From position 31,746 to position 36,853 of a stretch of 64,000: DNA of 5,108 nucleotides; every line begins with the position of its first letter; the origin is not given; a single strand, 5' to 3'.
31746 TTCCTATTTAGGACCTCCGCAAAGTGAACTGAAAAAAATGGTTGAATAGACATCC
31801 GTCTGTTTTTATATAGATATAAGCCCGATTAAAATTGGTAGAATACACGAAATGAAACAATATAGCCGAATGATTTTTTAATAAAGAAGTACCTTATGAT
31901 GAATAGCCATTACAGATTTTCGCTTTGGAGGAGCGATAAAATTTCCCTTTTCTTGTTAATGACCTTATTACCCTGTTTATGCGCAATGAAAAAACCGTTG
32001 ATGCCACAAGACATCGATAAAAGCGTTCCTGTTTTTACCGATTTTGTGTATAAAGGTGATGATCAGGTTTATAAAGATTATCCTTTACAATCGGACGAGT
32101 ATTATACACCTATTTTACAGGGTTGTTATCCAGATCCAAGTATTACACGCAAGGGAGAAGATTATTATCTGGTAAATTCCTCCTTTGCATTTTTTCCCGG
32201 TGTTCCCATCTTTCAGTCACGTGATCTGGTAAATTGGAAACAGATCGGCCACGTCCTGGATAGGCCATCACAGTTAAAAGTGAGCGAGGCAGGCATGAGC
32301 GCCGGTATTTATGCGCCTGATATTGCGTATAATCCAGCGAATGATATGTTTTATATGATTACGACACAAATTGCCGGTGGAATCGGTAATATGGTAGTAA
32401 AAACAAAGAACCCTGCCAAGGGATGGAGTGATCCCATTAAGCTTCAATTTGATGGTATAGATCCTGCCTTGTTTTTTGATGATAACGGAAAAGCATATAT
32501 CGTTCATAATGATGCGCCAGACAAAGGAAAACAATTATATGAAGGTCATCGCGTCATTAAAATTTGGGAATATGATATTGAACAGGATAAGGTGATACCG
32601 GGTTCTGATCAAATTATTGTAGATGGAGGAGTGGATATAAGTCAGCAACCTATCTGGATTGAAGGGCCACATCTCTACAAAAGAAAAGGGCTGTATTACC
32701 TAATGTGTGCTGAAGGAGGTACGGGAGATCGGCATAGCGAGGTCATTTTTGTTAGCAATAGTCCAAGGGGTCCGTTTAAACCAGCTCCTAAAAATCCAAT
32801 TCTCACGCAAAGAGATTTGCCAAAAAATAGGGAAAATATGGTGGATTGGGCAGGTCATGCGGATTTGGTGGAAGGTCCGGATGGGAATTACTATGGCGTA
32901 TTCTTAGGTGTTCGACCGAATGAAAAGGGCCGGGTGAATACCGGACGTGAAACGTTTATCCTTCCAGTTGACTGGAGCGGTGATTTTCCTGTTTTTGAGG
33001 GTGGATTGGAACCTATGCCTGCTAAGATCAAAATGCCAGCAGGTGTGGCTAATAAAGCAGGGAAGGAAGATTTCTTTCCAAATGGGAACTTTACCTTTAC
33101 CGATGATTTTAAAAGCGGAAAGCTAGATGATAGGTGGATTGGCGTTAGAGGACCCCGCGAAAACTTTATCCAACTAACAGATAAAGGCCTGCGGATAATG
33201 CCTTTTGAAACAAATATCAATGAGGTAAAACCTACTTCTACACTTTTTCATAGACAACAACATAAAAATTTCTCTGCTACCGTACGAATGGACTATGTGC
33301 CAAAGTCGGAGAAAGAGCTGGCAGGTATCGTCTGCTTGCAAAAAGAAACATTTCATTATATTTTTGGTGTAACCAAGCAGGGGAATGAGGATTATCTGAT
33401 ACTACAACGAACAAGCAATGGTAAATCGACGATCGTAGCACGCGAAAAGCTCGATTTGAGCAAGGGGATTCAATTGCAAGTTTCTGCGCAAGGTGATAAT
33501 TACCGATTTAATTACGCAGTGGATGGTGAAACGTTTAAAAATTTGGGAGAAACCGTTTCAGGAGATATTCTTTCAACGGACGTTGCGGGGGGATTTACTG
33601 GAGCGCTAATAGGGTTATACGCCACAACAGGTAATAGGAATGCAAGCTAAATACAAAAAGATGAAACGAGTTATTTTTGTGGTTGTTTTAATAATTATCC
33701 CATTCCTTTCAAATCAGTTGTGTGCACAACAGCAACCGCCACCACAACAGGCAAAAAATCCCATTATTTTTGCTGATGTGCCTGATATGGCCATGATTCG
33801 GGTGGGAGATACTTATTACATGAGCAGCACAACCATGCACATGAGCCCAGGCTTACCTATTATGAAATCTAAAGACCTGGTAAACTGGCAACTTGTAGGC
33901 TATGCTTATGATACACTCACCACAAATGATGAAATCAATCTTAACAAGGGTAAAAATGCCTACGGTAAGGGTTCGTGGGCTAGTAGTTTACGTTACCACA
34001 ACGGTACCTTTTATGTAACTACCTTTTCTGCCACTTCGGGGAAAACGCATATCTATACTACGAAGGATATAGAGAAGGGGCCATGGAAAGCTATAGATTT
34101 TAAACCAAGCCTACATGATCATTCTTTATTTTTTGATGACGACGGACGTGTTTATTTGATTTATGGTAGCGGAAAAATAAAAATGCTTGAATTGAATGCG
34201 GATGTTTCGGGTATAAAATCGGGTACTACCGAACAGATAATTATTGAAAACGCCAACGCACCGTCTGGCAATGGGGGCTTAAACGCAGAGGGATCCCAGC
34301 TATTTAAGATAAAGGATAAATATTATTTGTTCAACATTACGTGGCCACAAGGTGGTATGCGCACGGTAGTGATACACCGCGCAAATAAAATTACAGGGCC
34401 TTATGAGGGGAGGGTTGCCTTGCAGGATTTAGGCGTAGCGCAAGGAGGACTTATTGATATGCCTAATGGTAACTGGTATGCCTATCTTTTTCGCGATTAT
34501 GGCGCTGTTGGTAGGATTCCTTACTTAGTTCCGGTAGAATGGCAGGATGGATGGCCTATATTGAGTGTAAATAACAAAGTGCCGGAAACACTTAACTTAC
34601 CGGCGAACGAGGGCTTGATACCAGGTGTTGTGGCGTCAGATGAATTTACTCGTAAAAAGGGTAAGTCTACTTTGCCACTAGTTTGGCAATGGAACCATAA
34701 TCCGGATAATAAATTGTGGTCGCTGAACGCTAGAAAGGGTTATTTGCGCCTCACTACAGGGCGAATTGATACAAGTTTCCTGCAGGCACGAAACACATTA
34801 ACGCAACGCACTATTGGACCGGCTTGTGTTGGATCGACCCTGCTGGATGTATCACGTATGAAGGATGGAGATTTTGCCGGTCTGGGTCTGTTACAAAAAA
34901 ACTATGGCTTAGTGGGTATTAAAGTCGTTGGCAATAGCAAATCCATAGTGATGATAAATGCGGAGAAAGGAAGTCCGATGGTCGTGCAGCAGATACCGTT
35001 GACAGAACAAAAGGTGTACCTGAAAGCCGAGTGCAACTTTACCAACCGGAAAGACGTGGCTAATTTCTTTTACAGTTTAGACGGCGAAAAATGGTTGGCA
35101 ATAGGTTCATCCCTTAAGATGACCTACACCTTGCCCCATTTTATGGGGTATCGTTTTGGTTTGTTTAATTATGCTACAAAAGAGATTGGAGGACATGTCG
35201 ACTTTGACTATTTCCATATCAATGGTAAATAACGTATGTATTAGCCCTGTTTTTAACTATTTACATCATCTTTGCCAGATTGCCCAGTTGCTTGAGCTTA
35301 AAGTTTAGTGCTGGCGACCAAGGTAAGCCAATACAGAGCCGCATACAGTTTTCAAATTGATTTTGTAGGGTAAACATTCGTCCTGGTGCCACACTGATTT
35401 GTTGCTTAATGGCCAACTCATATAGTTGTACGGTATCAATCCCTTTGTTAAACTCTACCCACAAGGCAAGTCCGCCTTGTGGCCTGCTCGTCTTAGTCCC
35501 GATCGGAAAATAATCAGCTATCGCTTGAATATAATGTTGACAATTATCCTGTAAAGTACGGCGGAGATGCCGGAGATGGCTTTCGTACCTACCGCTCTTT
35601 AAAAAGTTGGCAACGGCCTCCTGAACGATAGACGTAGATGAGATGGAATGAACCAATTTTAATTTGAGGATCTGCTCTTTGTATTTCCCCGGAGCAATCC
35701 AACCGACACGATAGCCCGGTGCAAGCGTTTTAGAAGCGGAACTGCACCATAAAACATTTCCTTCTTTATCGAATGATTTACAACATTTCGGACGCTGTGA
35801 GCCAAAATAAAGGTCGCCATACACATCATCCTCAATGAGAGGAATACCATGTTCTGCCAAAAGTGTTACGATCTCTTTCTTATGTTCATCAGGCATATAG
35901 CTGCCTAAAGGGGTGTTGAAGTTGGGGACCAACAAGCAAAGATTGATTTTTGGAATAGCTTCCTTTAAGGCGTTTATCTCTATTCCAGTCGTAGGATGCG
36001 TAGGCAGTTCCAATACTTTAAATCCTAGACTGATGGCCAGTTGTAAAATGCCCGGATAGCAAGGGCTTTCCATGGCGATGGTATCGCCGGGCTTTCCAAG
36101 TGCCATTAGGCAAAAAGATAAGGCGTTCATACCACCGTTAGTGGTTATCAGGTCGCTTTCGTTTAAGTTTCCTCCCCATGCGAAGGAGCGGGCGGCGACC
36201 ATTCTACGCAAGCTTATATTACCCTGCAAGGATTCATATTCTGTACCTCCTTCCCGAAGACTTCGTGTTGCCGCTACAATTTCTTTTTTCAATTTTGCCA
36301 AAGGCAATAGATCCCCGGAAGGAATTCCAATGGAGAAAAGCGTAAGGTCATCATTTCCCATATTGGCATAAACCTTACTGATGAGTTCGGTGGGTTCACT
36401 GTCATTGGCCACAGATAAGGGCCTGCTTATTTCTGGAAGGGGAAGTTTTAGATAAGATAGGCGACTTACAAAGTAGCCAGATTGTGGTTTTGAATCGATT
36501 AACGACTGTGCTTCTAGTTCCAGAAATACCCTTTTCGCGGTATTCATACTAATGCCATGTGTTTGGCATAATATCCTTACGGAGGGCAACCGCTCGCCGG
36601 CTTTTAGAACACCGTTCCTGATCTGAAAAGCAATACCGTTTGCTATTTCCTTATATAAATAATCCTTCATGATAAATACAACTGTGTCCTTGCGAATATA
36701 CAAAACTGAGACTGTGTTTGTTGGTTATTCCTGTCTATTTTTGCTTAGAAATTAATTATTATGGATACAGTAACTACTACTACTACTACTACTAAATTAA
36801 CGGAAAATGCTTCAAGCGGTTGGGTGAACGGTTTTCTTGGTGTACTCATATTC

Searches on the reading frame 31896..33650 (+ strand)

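Call 28: search_protein_families(library=pfam, proteins=[window:31896-33650:+], max_evalue=0.001)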
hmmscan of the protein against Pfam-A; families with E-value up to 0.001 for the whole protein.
window:31896-33650:+ (584 aa): 2 families
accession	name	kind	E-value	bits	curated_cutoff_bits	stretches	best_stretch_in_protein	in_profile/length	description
PF04616.20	Glyco_hydro_43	-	6.2e-75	252.7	32.2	1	71-363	3-285/288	Glycosyl hydrolases family 43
PF17851.8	GH43_C2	-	8.7e-41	140.3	22.7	1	402-579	1-187/203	Beta xylosidase C-terminal Concanavalin A-like domain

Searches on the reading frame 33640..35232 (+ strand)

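Call 28: search_protein_families(library=pfam, proteins=[window:33640-35232:+], max_evalue=0.001)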
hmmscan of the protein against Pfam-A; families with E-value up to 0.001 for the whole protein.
window:33640-35232:+ (530 aa): 2 families
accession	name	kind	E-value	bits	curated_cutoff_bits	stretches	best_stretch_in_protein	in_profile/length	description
PF17851.8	GH43_C2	-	3.2e-40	138.5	22.7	1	342-527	6-202/203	Beta xylosidase C-terminal Concanavalin A-like domain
PF04616.20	Glyco_hydro_43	-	1.7e-39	136.3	32.2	1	39-306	2-288/288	Glycosyl hydrolases family 43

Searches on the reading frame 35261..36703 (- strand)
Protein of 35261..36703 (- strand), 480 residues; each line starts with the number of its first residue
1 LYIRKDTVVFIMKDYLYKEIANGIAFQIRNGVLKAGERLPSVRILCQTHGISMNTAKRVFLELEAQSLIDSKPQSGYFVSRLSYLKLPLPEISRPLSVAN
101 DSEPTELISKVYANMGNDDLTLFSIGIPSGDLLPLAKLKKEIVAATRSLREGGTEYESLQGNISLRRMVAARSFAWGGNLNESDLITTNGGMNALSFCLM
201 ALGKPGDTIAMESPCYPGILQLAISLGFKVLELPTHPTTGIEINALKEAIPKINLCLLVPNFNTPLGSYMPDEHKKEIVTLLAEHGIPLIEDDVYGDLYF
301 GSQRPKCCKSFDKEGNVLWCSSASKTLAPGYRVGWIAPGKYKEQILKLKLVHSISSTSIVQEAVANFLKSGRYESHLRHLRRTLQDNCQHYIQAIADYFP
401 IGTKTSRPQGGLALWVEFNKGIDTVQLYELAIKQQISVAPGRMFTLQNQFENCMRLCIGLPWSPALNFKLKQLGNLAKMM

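Call 28: search_protein_families(library=pfam, proteins=[window:35261-36703:-], max_evalue=0.001)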
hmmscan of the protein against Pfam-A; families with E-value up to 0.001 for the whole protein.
window:35261-36703:- (480 aa): 2 families
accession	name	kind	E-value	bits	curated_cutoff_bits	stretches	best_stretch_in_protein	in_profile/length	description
PF00155.27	Aminotran_1_2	-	1.3e-32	113.8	19.7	1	120-459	3-348/361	Aminotransferase class I and II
PF00392.27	GntR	-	1.9e-11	43.9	27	1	16-79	1-64/64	Bacterial regulatory proteins, gntR family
